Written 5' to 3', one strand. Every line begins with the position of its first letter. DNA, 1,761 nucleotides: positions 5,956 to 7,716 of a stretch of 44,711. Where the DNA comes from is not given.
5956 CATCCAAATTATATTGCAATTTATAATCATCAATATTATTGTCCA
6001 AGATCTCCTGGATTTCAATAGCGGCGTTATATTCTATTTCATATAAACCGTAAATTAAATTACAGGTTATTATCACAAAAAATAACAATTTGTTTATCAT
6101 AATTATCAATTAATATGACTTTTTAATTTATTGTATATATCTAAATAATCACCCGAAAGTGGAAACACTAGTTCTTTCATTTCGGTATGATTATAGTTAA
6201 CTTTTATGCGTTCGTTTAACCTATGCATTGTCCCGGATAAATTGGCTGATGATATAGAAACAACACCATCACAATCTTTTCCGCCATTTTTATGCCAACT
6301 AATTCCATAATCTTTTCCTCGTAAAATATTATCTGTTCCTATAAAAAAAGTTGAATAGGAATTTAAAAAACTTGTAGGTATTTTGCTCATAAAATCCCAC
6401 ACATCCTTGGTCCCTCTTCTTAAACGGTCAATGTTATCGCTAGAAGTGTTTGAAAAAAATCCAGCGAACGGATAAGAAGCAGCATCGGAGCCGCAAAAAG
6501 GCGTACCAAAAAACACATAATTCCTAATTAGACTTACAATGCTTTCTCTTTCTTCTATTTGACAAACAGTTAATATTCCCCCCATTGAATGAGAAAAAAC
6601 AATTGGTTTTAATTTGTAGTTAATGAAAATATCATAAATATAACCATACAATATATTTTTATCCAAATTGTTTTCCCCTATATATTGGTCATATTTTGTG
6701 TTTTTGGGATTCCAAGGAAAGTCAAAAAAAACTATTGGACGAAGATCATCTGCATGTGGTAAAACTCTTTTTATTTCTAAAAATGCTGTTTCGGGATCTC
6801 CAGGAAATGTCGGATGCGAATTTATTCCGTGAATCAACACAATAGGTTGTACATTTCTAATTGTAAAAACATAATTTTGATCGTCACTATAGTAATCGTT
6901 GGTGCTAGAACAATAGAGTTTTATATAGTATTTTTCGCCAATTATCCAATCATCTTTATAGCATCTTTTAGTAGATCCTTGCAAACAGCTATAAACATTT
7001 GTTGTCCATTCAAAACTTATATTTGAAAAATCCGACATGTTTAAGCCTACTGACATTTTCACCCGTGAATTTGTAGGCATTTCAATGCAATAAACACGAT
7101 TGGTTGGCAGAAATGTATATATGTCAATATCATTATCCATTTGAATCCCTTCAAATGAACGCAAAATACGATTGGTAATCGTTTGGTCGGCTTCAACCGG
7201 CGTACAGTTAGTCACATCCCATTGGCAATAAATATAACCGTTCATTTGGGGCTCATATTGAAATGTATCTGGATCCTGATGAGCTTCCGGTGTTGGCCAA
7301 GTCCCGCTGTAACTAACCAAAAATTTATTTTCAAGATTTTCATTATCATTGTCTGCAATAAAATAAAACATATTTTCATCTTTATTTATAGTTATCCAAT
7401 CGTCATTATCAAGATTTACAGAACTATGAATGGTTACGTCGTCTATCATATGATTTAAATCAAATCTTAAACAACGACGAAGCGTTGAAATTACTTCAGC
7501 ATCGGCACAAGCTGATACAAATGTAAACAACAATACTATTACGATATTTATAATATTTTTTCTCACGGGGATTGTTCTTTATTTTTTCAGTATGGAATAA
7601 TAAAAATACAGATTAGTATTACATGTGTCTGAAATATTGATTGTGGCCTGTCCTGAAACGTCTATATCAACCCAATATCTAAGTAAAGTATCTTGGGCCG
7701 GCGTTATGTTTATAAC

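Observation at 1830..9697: Very AT-rich secreted-protein operon embedded in a high-GC chromosome next to tRNA-Thr: candidate undescribed surface/attack module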

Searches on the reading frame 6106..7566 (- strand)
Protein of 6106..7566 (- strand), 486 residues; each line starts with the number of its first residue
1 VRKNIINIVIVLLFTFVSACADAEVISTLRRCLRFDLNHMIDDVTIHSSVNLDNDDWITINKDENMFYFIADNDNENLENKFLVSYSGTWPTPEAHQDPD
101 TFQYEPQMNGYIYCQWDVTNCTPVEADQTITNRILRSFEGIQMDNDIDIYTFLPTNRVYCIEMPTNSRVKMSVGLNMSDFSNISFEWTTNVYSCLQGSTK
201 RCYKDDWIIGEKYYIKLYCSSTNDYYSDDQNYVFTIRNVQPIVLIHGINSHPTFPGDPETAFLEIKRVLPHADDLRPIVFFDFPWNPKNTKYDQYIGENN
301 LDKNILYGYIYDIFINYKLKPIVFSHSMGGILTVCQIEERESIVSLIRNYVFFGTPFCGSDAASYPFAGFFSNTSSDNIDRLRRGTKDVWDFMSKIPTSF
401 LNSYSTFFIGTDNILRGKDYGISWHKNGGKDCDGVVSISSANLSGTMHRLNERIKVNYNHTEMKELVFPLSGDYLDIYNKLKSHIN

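Call 6: search_protein_families(library=pfam, proteins=[window:6106-7566:-], max_evalue=0.1)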
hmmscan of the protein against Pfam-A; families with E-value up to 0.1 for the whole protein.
window:6106-7566:- (486 aa): 2 families
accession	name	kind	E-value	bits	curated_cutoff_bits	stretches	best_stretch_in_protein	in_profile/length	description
PF23894.2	LD_SV2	-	0.0029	18.3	29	1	298-368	18-83/92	SV2A/B/C luminal domain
PF02450.21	LCAT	-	0.044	13.5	21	1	312-361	114-166/392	Lecithin:cholesterol acyltransferase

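Call 7: search_protein_families(library=ncbifam, proteins=[window:6106-7566:-], max_evalue=0.1)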
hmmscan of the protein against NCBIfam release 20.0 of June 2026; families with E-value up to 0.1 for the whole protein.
window:6106-7566:- (486 aa): 0 families

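Call 12: search_protein_families(library=phrogs, proteins=[window:6106-7566:-], max_evalue=0.1)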
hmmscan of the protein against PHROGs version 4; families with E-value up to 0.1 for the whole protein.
window:6106-7566:- (486 aa): 1 family
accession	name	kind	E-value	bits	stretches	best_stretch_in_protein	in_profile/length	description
phrog_37430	-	unknown function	0.037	15.2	0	180-234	25-74/104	-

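Call 14: search_solved_structures(query=window:6106-7566:-, max_evalue=1, show_alignments=2)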
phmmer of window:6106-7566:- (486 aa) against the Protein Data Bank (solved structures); distinct sequences matched with E-value up to 1: 1.
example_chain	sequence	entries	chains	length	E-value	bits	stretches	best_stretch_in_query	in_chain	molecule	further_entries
11fs_A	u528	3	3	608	0.4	12.7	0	276-355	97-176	Cas10IVc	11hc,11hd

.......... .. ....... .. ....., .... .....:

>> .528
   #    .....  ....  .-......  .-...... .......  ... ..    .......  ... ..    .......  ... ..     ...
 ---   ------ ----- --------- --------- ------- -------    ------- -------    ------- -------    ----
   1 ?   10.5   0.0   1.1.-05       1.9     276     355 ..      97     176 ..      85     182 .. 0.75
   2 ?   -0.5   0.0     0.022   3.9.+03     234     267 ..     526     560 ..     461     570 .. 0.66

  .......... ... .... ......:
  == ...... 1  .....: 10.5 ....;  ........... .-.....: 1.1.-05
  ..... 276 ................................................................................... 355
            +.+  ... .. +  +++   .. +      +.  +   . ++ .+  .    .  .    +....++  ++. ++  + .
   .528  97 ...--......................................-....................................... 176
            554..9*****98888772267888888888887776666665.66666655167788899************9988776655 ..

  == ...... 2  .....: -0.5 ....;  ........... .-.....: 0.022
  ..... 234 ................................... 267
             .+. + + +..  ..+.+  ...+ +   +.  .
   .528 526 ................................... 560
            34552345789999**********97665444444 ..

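Call 15: find_encoding_contigs(protein=window:6106-7566:-, flank=10000, max_places=10)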
Protein window:6106-7566:- (486 aa): 5 contigs read that carry it; 5 places shown.
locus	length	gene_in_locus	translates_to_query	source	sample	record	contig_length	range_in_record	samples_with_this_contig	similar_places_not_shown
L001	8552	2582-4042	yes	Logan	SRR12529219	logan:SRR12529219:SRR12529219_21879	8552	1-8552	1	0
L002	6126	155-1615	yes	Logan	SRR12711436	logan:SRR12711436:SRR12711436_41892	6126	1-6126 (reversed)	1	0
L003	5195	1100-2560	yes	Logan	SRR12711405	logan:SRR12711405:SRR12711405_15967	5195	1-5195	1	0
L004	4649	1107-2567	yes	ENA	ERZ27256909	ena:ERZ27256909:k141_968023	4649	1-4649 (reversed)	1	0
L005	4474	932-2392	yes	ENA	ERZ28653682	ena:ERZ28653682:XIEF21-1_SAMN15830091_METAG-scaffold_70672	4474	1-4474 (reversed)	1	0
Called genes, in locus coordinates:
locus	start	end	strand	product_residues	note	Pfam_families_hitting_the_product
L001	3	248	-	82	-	?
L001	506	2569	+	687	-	-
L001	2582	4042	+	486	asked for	-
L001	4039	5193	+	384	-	-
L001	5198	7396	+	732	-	-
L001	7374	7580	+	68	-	-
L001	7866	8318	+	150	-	-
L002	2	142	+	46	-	?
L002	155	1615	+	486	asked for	-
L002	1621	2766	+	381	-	-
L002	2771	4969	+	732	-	-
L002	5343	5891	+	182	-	-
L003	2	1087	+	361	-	?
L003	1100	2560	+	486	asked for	-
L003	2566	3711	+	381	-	-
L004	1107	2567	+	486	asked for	-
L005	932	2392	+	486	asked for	-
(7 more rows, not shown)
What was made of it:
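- Several metagenome contigs break near the island ends (call 15).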

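Call 16: find_homologous_proteins(query=window:6106-7566:-, max_evalue=0.001)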
Query window:6106-7566:- (486 aa): 50 proteins with E <= 0.001 among 3236 candidates.
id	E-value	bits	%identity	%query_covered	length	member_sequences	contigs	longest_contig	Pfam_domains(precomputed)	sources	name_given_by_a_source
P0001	0.0e+0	1066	94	100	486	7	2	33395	-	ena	-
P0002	2.4e-278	942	83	98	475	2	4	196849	-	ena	-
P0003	7.3e-189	647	59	99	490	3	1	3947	-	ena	-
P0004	2.9e-169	582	81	65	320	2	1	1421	-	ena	-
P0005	2.9e-122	427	46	98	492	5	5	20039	-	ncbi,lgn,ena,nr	ncbi:alpha/beta hydrolase [bacterium]|nr:alpha/beta hydrolase [bacterium]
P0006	1.8e-117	411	43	96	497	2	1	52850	-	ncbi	-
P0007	4.7e-111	390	43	99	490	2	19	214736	-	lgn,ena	-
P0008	1.1e-106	376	43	95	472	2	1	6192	-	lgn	-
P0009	1.6e-77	280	41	77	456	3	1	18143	-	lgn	-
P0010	6.7e-76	274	33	98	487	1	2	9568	-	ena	-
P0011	1.5e-74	270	34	94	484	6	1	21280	-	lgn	-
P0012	9.5e-73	264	34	98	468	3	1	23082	-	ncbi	-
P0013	1.7e-72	263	33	100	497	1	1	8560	-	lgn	-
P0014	8.0e-70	254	32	98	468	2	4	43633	-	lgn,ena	-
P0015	1.1e-68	251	32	99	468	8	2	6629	-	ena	-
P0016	1.4e-68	250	34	93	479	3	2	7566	-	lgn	-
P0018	1.1e-63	234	37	77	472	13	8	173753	-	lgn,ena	-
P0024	1.5e-35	141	28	93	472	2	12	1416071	-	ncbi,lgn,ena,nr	ncbi:hypothetical protein IKW72_01590 [bacterium]|nr:hypothetical protein [bacterium]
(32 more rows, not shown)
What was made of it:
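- Closest known: Small secreted alpha/beta-hydrolase lipases and esterases. Different: The family is confined to about 50 clusters from uncultured bacteria (call 16).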

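Call 17: find_encoding_contigs(protein=P0002, flank=10000, max_places=3)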
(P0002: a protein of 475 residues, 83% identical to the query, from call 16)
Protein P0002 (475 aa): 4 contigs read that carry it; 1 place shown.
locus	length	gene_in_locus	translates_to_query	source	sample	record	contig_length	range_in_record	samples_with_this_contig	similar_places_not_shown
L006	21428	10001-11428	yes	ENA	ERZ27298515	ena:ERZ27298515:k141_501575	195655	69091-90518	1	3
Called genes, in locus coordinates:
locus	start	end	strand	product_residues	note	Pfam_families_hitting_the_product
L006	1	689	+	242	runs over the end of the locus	-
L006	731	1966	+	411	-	PF12704:MacB_PCD, PF02687:FtsX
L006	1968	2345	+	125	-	PF01648:ACPS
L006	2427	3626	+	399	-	PF00155:Aminotran_1_2, PF01053:Cys_Met_Meta_PP (faint), PF01212:Beta_elim_lyase (weak), PF00202:Aminotran_3 (weak)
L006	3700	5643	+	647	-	PF07944:Beta-AFase-like_GH127_cat, PF20736:Glyco_hydro127M, PF20737:Glyco_hydro127C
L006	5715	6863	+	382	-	PF13535:ATP-grasp_4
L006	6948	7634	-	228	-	-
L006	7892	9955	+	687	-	-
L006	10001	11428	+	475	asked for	-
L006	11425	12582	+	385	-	-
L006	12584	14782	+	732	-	-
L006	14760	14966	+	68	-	-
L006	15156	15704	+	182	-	-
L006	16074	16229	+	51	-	PF00471:Ribosomal_L33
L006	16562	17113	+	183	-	PF02357:NusG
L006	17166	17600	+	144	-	PF03946:Ribosomal_L11_N, PF00298:Ribosomal_L11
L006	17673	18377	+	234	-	PF00687:Ribosomal_L1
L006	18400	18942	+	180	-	PF00466:Ribosomal_L10, PF27436:RL10_C (weak)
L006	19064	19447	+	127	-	PF16320:Ribosomal_L12_N, PF00542:Ribosomal_L12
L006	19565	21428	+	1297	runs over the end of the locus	PF04563:RNA_pol_Rpb2_1, PF04561:RNA_pol_Rpb2_2, PF04565:RNA_pol_Rpb2_3, PF10385:RNA_pol_Rpb2_45, PF00562:RNA_pol_Rpb2_6, PF04560:RNA_pol_Rpb2_7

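Call 18: find_encoding_contigs(protein=P0007, flank=10000, max_places=3)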
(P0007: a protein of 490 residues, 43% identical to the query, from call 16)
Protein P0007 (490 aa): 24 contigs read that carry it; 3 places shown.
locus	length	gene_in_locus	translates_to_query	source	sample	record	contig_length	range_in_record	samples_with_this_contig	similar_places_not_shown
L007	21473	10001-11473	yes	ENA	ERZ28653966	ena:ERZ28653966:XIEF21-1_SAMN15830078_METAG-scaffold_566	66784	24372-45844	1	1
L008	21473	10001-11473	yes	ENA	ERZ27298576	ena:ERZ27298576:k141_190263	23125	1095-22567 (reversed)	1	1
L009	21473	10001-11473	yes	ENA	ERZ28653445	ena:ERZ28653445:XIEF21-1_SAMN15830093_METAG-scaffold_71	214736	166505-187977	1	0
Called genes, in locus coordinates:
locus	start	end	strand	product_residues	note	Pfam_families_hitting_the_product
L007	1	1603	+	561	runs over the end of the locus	PF03781:FGE-sulfatase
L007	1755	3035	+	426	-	PF07690:MFS_1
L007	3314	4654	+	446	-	PF13424:TPR_12 (faint), PF07719:TPR_2 (faint)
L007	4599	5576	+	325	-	PF01745:IPT (weak), PF01715:IPPT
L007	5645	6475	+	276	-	PF05359:DUF748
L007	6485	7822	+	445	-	PF03631:Virul_fac_BrkB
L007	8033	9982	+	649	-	-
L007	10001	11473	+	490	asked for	-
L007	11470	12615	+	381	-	-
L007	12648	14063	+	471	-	-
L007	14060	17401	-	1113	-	PF17757:UvrB_inter, PF02559:CarD_TRCF_RID, PF04851:ResIII, PF00270:DEAD, PF00271:Helicase_C, PF03461:TRCF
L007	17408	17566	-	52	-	PF00301:Rubredoxin, PF21349:RUBY_RBDX (faint)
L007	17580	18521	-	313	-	PF00291:PALP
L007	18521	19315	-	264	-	PF00005:ABC_tran, PF13304:AAA_21 (weak)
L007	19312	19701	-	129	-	PF13899:Thioredoxin_7 (weak), PF13098:Thioredoxin_2 (weak)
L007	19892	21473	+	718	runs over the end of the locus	-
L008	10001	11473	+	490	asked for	-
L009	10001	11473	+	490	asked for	-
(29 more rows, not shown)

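Call 19: find_encoding_contigs(protein=P0024, flank=10000, max_places=3)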
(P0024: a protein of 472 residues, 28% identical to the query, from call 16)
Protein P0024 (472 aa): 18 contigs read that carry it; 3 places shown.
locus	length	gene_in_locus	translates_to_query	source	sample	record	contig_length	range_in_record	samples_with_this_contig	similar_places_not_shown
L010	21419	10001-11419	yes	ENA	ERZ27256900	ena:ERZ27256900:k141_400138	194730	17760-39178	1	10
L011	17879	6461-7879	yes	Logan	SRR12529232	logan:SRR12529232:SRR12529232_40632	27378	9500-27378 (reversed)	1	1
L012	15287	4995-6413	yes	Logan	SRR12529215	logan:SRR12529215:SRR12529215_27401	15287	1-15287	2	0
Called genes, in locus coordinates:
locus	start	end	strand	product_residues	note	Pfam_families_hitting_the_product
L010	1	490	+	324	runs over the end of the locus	PF00459:Inositol_P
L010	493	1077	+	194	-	PF01205:Impact_N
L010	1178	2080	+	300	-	PF00892:EamA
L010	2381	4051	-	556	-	PF03781:FGE-sulfatase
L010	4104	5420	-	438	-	PF07602:DUF1565 (faint), PF22842:Pel9A-like_beta_helix (weak)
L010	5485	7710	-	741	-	PF16875:Glyco_hydro_36N, PF02065:Melibiase, PF02638:GHL10 (faint), PF16874:Glyco_hydro_36C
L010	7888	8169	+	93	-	-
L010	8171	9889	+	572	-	-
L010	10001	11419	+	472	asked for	-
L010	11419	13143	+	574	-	PF18884:TSP3_bac (weak)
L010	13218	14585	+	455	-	-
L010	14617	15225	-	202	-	PF01381:HTH_3 (weak)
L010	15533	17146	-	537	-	PF18884:TSP3_bac (faint)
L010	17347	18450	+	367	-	PF00515:TPR_1 (faint), PF07719:TPR_2 (faint), PF13174:TPR_6 (faint), PF13176:TPR_7 (faint), PF13181:TPR_8 (faint), PF13432:TPR_16 (weak), PF14559:TPR_19, PF14559:TPR_19, +14 more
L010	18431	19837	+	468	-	PF02878:PGM_PMM_I, PF02879:PGM_PMM_II, PF02880:PGM_PMM_III, PF00408:PGM_PMM_IV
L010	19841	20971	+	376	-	PF02670:DXP_reductoisom, PF08436:DXP_redisom_C, PF13288:DXPR_C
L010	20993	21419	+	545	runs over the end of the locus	PF02163:Peptidase_M50, PF14685:PDZ_Tricorn (faint), PF00595:PDZ, PF13180:PDZ_2, PF17820:PDZ_6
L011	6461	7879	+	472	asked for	-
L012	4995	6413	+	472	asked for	-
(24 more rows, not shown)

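Call 24: search_solved_structures(query=A1, max_evalue=1, show_alignments=3)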
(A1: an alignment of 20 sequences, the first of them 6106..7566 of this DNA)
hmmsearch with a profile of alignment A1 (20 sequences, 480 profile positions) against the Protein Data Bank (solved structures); distinct sequences matched with E-value up to 1: 9.
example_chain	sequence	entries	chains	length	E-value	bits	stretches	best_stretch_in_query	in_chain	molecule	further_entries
7r1k_A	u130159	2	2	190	0.034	15.9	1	291-344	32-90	Lipase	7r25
5ct8_A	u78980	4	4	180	0.29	12.8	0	306-344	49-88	Quadruple mutant lipase A | Esterase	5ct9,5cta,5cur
3qzu_A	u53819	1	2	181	0.4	12.4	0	308-344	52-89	Lipase estA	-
1t4m_A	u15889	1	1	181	0.43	12.3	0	309-344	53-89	LIPASE A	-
1i6w_A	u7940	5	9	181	0.43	12.3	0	309-344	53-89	LIPASE A | lipase | Esterase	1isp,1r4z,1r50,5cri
3d2a_A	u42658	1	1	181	0.44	12.3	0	309-344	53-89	Lipase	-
1t2n_A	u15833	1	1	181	0.44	12.3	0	309-344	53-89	Lipase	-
5ct4_A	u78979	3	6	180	0.49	12.1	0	309-344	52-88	Esterase | Wild-type Bacillus subtilis lipase A with 10% [BMIM][Cl] chain A | Lipase EstA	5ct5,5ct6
2qxt_A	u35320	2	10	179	0.61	11.8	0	309-344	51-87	Lipase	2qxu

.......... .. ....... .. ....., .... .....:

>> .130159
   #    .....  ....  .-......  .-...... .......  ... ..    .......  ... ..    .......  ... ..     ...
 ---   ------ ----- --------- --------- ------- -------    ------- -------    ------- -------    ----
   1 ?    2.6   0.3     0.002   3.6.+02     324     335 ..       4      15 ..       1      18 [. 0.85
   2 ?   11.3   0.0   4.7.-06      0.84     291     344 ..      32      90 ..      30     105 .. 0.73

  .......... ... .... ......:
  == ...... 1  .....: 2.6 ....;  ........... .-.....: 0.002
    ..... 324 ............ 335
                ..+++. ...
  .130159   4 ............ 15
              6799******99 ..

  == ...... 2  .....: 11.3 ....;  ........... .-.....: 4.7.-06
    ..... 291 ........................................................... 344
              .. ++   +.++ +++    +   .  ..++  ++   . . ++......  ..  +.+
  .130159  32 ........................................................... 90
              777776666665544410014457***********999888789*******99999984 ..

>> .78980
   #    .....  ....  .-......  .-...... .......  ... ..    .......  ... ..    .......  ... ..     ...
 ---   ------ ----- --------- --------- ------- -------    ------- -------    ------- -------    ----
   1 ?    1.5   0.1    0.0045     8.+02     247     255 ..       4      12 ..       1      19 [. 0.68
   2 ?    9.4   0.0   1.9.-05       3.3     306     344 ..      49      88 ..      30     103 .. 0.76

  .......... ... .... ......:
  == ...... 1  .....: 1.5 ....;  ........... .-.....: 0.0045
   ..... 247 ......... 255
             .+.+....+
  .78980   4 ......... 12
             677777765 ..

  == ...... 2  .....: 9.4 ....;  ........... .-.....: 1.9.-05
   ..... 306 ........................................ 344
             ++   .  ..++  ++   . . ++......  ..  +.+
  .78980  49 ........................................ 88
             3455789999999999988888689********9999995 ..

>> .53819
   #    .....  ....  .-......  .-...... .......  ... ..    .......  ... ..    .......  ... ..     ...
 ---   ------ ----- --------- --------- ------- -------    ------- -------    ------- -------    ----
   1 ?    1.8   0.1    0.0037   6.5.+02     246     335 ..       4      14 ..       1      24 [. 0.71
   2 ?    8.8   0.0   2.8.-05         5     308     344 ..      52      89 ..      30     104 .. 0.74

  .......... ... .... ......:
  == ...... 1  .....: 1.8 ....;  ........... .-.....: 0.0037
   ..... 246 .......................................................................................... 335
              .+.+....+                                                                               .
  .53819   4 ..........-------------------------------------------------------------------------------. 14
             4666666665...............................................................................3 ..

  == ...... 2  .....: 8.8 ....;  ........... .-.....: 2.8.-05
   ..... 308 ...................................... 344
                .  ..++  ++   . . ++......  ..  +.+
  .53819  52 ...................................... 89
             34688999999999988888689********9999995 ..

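Call 25: search_protein_families(library=pfam, alignment_id=A1, max_evalue=0.1)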
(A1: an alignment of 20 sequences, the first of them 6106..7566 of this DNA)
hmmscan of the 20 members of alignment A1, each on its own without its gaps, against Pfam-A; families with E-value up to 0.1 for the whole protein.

A. member 1, window:6106-7566:- (486 aa): 2 families
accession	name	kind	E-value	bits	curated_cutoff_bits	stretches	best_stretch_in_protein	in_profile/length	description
PF23894.2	LD_SV2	-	0.0029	18.3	29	1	298-368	18-83/92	SV2A/B/C luminal domain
PF02450.21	LCAT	-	0.044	13.5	21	1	312-361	114-166/392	Lecithin:cholesterol acyltransferase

B. families by the number of members that match (of 20 scanned): 14 families
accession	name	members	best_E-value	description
PF02450.21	LCAT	9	0.0016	Lecithin:cholesterol acyltransferase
PF12697.13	Abhydrolase_6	9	0.0047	Alpha/beta hydrolase family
PF07819.20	PGAP1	5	0.00042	PGAP1-like alpha/beta domain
PF12146.15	Hydrolase_4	3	0.012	Serine aminopeptidase, S33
PF13114.12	RecO_N_2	2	0.0065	RecO N terminal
PF15983.10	DUF4767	2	0.048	Domain of unknown function (DUF4767)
PF23894.2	LD_SV2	1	0.0029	SV2A/B/C luminal domain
PF02031.22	Peptidase_M7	1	0.0084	Streptomyces extracellular neutral proteinase (M7) family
PF25604.1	DUF7938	1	0.025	Phage family of unknown function (DUF7938)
PF07912.19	ERp29_N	1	0.027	ERp29, N-terminal domain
PF24096.1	DUF7379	1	0.046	Domain of unknown function (DUF7379)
PF00561.26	Abhydrolase_1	1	0.058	alpha/beta hydrolase fold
PF24084.1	DUF7369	1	0.074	Domain of unknown function (DUF7369)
PF00414.22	MAP1B_neuraxin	1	0.096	Neuraxin and MAP1B repeat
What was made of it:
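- Sequence matches to lipase families are below curated cut-offs (calls 24, 25).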
